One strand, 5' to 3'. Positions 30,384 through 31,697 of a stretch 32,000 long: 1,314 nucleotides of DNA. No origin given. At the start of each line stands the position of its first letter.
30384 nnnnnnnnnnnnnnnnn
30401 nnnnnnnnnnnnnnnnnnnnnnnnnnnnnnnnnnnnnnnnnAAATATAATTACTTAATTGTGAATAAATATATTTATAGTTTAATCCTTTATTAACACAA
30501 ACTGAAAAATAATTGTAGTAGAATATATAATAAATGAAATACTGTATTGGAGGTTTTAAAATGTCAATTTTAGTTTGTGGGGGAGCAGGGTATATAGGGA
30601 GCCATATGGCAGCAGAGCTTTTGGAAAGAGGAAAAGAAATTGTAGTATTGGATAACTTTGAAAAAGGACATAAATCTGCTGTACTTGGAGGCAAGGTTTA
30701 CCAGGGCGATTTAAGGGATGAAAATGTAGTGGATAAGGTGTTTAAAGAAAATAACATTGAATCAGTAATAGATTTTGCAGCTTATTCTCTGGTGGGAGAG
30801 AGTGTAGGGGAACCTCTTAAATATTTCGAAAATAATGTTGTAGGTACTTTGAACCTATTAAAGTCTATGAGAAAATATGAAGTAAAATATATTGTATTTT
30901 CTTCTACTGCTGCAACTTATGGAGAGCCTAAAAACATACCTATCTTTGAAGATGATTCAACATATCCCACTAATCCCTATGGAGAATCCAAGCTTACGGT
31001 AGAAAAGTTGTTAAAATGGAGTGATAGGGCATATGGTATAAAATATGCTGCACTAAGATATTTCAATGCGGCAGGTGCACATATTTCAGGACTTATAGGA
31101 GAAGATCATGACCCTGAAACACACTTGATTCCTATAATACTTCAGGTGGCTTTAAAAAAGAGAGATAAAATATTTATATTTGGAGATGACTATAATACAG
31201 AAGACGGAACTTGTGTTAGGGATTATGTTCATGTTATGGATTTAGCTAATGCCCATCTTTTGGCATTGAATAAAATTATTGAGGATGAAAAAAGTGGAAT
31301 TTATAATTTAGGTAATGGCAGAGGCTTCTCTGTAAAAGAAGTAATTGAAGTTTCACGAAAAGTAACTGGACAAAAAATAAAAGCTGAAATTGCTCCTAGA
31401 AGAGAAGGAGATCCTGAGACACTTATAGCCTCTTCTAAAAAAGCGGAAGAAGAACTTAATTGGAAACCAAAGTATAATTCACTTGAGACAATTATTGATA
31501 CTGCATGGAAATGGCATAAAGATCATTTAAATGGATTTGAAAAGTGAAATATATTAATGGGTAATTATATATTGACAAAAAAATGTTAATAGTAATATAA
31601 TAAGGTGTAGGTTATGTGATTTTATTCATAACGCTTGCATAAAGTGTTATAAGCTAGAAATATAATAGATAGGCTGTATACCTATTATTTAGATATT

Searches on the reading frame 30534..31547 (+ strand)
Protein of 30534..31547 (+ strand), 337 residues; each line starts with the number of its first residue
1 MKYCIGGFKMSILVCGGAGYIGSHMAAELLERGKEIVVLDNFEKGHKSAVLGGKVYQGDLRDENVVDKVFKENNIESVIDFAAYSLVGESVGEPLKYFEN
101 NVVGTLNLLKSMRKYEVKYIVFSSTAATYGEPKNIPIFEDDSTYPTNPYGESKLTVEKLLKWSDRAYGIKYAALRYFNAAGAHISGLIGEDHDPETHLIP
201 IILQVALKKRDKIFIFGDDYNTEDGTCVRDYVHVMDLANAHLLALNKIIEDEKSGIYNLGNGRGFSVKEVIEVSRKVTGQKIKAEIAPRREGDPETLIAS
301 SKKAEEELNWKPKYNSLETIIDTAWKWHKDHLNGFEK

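Call 74: search_protein_families(library=pfam, proteins=[window:30534-31547:+], max_evalue=0.00001)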
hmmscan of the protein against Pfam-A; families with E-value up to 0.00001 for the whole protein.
window:30534-31547:+ (337 aa): 7 families
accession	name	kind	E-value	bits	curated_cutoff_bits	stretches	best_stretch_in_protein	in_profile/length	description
PF01370.27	Epimerase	-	2.7e-61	207.5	20.9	1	12-260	1-240/240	NAD dependent epimerase/dehydratase family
PF16363.11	GDP_Man_Dehyd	-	3.8e-59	201.2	27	1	13-320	1-329/332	GDP-mannose 4,6 dehydratase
PF01073.25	3Beta_HSD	-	1.1e-17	64.4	22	1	13-253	1-237/280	3-beta hydroxysteroid dehydrogenase/isomerase family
PF04321.23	RmlD_sub_bind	-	1.3e-16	61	27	1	10-162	1-138/287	RmlD substrate binding domain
PF02719.21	Polysacc_synt_2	-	6.4e-16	58.8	20.2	1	12-182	1-174/293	Polysaccharide biosynthesis protein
PF13460.12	NAD_binding_10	-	3.4e-07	30.8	27.2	1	16-167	1-138/184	NAD(P)H-binding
PF05368.20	NmrA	-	3.3e-06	27.3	27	0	11-288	4-244/298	NmrA-like family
